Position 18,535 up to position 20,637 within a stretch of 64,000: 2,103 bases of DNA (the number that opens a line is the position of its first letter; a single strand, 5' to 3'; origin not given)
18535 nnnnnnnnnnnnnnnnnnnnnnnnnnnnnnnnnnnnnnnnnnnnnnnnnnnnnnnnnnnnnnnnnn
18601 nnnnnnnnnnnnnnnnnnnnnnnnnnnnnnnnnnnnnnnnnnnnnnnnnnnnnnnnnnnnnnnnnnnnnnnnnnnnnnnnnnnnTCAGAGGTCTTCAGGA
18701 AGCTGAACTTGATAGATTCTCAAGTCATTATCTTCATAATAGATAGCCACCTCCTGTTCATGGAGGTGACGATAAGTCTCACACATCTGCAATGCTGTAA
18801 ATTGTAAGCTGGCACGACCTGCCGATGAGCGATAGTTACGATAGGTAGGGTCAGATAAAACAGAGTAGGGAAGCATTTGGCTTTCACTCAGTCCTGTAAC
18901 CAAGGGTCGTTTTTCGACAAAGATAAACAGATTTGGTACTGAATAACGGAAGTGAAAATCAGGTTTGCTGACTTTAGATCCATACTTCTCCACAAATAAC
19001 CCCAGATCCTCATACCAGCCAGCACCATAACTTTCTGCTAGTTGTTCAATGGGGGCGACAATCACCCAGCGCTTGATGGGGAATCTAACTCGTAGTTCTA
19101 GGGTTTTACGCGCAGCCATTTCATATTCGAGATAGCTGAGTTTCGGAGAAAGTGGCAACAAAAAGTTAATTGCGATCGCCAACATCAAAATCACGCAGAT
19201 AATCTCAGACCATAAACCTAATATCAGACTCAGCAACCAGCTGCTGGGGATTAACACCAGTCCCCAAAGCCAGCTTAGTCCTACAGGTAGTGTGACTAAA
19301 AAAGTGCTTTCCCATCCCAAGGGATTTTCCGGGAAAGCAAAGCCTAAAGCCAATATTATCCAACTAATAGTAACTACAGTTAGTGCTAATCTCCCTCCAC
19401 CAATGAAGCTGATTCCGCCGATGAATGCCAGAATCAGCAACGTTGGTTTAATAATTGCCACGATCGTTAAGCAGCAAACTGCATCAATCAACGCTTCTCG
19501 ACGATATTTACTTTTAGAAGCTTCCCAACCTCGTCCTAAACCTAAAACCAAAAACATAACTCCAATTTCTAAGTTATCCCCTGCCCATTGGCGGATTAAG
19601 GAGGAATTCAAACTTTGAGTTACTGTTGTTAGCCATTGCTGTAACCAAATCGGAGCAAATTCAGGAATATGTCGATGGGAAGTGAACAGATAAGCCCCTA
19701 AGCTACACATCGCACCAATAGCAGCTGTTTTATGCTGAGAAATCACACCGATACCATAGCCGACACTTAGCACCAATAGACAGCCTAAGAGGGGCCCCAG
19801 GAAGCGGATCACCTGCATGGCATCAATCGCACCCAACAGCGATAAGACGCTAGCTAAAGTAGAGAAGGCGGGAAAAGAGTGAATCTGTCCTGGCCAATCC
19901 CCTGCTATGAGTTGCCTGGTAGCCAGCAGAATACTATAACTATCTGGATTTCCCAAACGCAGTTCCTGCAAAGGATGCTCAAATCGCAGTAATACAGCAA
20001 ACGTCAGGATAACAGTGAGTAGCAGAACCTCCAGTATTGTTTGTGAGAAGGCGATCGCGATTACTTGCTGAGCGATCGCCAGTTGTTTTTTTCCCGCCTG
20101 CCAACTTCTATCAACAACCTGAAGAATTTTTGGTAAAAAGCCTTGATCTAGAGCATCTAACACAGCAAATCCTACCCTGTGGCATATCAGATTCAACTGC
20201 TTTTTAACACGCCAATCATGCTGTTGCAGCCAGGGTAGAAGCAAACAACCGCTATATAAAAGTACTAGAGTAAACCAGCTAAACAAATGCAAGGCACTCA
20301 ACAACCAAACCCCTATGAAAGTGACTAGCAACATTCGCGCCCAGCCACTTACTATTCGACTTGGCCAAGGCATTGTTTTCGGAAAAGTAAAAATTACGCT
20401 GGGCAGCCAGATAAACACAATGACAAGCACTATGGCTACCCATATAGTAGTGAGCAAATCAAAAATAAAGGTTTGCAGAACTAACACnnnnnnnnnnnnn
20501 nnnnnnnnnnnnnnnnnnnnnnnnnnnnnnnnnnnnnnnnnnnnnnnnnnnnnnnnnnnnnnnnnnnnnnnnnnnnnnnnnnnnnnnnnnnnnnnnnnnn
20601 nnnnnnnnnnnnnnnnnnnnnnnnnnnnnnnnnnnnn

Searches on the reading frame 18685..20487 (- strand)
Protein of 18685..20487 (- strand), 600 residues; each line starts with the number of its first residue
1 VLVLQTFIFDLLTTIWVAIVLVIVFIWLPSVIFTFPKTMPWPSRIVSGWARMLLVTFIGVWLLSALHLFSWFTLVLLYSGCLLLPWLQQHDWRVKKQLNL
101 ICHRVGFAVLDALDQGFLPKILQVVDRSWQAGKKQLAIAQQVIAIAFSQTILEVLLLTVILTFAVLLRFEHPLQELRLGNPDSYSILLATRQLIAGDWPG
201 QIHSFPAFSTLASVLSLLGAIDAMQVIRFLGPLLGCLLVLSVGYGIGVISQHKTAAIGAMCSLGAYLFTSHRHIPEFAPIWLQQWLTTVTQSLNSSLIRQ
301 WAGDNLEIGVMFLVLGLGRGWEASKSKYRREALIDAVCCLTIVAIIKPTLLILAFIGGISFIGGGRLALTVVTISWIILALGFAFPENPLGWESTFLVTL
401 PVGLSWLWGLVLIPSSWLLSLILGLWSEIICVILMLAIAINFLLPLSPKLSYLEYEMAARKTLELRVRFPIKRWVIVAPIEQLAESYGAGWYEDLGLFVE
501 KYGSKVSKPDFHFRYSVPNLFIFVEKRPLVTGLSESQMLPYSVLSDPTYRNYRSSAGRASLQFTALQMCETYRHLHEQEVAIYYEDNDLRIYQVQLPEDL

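Call 6: search_protein_families(library=pfam, proteins=[window:18685-20487:-], max_evalue=0.01)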
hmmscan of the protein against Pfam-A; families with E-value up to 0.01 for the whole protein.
window:18685-20487:- (600 aa): 0 families

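Call 7: search_protein_families(library=ncbifam, proteins=[window:18685-20487:-], max_evalue=0.01)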
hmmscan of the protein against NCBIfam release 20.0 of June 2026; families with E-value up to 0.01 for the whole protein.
window:18685-20487:- (600 aa): 0 families

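Call 20: search_protein_families(library=pfam, proteins=[window:18685-20487:-], max_evalue=10)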
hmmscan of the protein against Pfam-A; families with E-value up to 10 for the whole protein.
window:18685-20487:- (600 aa): 0 families

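Call 21: search_protein_families(library=ncbifam, proteins=[window:18685-20487:-], max_evalue=10)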
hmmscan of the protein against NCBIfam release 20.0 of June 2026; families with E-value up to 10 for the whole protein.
window:18685-20487:- (600 aa): 0 families
